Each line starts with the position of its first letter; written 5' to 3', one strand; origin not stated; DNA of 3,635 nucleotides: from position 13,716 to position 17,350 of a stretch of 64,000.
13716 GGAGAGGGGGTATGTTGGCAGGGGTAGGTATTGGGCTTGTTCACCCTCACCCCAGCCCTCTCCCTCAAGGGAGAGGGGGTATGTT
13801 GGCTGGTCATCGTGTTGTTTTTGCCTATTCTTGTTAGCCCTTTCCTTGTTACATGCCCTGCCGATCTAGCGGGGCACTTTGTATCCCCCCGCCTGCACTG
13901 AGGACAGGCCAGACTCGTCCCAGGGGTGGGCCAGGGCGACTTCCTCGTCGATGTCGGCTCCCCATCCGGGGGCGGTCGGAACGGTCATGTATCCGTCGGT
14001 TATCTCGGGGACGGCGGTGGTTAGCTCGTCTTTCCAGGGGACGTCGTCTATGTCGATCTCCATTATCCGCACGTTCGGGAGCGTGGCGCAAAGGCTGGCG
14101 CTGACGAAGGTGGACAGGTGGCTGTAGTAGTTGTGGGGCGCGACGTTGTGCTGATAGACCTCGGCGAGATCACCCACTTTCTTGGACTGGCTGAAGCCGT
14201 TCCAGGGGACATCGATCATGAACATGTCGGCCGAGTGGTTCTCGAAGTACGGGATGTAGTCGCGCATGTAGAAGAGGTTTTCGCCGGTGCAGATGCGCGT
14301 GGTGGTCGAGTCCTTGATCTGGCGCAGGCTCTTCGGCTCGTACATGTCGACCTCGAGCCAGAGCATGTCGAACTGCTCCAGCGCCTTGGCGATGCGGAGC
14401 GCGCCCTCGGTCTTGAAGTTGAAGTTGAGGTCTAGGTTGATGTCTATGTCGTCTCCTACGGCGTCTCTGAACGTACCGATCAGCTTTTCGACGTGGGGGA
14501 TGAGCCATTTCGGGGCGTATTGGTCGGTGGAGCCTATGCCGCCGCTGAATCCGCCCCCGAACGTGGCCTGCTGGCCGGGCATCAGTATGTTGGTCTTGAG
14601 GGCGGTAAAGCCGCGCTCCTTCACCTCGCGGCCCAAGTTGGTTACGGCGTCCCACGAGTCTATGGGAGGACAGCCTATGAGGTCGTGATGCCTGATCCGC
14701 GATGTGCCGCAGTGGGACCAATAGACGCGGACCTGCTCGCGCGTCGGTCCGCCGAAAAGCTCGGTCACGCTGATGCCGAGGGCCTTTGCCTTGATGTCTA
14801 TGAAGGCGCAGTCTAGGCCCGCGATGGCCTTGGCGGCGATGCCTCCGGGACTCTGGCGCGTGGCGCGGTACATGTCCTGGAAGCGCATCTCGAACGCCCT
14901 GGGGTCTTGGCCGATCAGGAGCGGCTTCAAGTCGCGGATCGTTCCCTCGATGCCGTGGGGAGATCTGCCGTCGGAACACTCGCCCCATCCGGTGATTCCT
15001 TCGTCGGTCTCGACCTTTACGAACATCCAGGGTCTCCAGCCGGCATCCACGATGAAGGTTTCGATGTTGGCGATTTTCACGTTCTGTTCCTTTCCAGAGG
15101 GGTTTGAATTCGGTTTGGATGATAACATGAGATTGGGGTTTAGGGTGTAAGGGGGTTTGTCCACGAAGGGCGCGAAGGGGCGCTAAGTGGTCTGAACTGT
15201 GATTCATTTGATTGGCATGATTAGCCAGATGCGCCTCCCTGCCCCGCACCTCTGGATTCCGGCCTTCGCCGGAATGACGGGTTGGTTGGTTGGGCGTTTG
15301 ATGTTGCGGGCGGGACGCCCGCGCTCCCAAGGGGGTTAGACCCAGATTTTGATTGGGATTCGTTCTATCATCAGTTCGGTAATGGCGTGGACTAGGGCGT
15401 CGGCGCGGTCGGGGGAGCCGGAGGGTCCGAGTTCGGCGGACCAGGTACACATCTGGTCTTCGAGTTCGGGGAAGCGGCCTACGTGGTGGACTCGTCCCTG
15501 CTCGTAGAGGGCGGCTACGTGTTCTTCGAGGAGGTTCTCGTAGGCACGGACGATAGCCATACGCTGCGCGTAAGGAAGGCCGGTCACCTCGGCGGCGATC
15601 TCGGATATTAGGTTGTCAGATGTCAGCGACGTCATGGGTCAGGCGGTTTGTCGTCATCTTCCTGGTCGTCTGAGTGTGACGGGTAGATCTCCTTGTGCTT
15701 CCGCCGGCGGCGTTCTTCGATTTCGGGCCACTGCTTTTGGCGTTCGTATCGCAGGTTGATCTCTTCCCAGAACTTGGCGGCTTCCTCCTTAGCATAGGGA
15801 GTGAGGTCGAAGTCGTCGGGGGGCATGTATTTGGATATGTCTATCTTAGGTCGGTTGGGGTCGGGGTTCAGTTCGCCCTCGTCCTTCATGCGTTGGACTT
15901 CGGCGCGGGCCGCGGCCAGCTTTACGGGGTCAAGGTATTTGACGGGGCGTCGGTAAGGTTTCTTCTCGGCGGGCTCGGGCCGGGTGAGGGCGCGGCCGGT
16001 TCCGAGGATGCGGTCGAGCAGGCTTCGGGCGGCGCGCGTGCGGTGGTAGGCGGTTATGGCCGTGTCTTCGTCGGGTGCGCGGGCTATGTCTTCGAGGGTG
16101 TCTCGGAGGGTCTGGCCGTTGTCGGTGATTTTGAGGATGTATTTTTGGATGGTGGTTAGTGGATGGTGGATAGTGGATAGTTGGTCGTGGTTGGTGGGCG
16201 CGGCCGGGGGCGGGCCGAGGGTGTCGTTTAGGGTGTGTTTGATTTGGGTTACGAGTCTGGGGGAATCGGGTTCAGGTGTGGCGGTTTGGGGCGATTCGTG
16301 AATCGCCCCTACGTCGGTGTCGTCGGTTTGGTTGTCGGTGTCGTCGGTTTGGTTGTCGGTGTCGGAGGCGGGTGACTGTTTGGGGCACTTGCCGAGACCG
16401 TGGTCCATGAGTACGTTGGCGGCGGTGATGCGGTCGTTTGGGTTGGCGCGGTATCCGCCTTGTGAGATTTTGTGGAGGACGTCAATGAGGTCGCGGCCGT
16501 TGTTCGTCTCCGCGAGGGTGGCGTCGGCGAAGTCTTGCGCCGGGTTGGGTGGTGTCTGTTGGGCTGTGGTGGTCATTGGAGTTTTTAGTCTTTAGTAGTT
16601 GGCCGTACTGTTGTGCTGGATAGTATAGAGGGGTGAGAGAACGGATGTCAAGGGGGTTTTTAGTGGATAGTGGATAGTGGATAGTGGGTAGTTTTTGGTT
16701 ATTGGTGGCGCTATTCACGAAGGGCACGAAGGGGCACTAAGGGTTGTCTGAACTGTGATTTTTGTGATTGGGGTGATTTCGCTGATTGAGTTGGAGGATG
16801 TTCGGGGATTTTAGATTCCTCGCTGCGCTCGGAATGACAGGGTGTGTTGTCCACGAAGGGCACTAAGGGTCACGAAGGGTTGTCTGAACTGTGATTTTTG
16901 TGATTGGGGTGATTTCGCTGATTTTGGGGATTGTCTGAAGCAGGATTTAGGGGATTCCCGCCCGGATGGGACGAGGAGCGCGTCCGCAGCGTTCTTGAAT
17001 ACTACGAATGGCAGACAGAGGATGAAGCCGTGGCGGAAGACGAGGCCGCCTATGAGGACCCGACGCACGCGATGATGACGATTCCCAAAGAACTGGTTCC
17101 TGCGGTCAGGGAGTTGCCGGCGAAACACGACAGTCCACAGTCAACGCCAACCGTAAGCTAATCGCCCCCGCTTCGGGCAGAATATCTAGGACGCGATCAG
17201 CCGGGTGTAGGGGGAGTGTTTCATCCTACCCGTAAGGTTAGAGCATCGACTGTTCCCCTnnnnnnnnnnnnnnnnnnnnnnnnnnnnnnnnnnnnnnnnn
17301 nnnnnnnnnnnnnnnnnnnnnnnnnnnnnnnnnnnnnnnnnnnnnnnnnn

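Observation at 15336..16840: Three-copy phage-packaging-derived cassette: intact promoter-bearing TerS-like gene, decayed TerL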

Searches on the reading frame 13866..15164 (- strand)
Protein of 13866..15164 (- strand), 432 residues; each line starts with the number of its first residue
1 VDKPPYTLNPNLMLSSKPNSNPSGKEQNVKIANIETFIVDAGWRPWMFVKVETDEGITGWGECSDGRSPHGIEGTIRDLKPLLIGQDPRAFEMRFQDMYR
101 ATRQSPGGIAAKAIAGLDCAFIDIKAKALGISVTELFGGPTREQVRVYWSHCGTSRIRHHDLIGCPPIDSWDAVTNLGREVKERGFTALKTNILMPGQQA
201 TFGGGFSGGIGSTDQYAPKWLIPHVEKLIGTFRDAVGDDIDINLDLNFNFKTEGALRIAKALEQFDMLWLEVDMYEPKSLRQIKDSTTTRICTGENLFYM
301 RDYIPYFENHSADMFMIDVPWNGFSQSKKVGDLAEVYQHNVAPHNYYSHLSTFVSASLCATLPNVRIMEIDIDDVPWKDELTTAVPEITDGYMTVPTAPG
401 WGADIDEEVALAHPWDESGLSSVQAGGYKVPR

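Call 76: find_homologous_proteins(query=window:13869-15080:-, max_evalue=1e-80)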
Query seq(404 aa) (404 aa): 5672 proteins with E <= 1e-80 among 8000 candidates; the best 120 are listed.
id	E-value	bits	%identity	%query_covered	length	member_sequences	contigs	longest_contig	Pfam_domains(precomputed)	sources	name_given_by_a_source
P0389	1.7e-261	885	91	100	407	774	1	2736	PF13378.13,PF02746.22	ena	-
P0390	7.1e-243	824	85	100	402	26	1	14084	PF13378.13,PF02746.22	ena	-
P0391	3.6e-242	822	82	100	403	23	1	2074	PF13378.13,PF02746.22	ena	-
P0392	8.5e-238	807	84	100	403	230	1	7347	PF13378.13,PF02746.22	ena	-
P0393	2.9e-236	802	83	100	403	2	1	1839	PF13378.13,PF02746.22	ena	-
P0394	2.3e-232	789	81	100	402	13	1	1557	PF13378.13,PF02746.22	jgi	-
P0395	3.2e-232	789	81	100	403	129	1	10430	PF13378.13,PF02746.22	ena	-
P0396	1.9e-230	783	80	100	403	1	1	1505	PF13378.13,PF02746.22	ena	-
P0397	3.3e-229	779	80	100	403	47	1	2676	PF13378.13,PF02746.22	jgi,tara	tara:strand:- start:1559 stop:2770 length:1212 start_codon:yes stop_codon:yes gene_type:complete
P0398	3.6e-229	779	80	100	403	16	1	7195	PF13378.13,PF02746.22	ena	-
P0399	1.4e-228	777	80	100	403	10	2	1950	PF13378.13,PF02746.22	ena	-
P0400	6.2e-228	775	79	100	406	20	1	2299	PF13378.13,PF02746.22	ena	-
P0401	8.3e-227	771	78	100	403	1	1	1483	PF13378.13,PF02746.22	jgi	-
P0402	1.2e-226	770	78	100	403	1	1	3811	PF13378.13,PF02746.22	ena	-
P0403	4.0e-226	769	77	100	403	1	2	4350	PF13378.13,PF02746.22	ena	-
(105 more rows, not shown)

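Call 77: find_encoding_contigs(protein=P0390, flank=7000, max_places=2)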
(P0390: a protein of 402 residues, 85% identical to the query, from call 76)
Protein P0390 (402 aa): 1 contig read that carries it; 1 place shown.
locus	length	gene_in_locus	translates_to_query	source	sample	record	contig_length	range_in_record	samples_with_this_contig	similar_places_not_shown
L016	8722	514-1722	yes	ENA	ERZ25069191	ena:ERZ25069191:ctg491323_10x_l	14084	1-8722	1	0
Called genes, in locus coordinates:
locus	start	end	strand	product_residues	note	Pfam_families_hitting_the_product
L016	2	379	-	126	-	?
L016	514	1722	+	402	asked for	PF02746:MR_MLE_N, PF13378:MR_MLE_C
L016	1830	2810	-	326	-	PF00389:2-Hacid_dh, PF02826:2-Hacid_dh_C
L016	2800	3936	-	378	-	PF02595:Gly_kinase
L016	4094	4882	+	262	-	-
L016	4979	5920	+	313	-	PF06739:SBBP (faint), PF17170:DUF5128 (faint), PF01436:NHL (weak)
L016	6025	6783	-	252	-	PF00106:adh_short, PF08659:KR, PF08643:DUF1776 (faint), PF13561:adh_short_C2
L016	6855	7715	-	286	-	PF12679:ABC2_membrane_2, PF12730:ABC2_membrane_4 (weak), PF10920:DUF2705, PF12698:ABC2_membrane_3, PF13346:ABC2_membrane_5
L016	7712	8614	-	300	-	PF00005:ABC_tran, PF13304:AAA_21 (weak)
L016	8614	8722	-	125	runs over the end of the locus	-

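Call 78: find_encoding_contigs(protein=P0389, flank=5000, max_places=4)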
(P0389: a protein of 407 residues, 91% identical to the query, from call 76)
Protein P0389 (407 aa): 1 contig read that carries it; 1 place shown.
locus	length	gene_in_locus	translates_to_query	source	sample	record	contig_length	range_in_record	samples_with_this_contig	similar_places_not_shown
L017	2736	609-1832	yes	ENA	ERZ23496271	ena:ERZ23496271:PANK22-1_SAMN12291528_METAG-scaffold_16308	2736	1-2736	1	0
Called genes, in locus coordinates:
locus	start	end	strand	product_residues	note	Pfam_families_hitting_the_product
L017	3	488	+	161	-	?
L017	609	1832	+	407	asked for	PF02746:MR_MLE_N, PF13378:MR_MLE_C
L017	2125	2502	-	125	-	-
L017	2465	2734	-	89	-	?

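Call 93: search_protein_families(library=pfam, proteins=[window:13866-15164:-], max_evalue=0.001)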
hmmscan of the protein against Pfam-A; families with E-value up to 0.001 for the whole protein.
window:13866-15164:- (432 aa): 2 families
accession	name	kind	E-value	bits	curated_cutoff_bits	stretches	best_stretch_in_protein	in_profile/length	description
PF13378.12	MR_MLE_C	-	9.2e-41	140.4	29.4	1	179-409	8-219/219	Enolase C-terminal domain-like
PF02746.21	MR_MLE_N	-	3.4e-18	66.4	22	1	44-138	26-117/117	Mandelate racemase / muconate lactonizing enzyme, N-terminal domain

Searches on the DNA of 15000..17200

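Call 103: search_rna_families(source=window, start=15000, end=17200, threshold=evalue, max_evalue=1)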
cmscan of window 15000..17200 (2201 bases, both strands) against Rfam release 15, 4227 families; matches with E-value up to 1: 0.
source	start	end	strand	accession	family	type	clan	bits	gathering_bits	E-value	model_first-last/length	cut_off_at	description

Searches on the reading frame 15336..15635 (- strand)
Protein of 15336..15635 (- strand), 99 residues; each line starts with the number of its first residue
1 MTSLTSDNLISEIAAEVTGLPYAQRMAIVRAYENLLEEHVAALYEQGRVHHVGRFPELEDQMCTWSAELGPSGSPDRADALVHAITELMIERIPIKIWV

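Call 5: search_protein_families(library=pfam, proteins=[window:15336-15635:-], max_evalue=1)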
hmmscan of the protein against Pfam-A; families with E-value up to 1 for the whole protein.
window:15336-15635:- (99 aa): 2 families
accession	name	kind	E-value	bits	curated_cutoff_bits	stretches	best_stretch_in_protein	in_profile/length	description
PF17289.8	Terminase_6C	-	0.00022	21.7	22.6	1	35-86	95-153/155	Terminase RNaseH-like domain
PF22564.2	HAAS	-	0.099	13.5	27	1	11-43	4-36/55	HAAS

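Call 6: search_protein_families(library=phrogs, proteins=[window:15336-15635:-], max_evalue=1)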
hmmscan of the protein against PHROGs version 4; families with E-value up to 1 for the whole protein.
window:15336-15635:- (99 aa): 2 families
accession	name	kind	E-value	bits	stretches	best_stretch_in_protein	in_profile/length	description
phrog_979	-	head and packaging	5.5e-07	29.6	1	39-96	547-607/642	terminase large subunit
phrog_38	-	head and packaging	9.4e-05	22.2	1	40-89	653-704/760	terminase large subunit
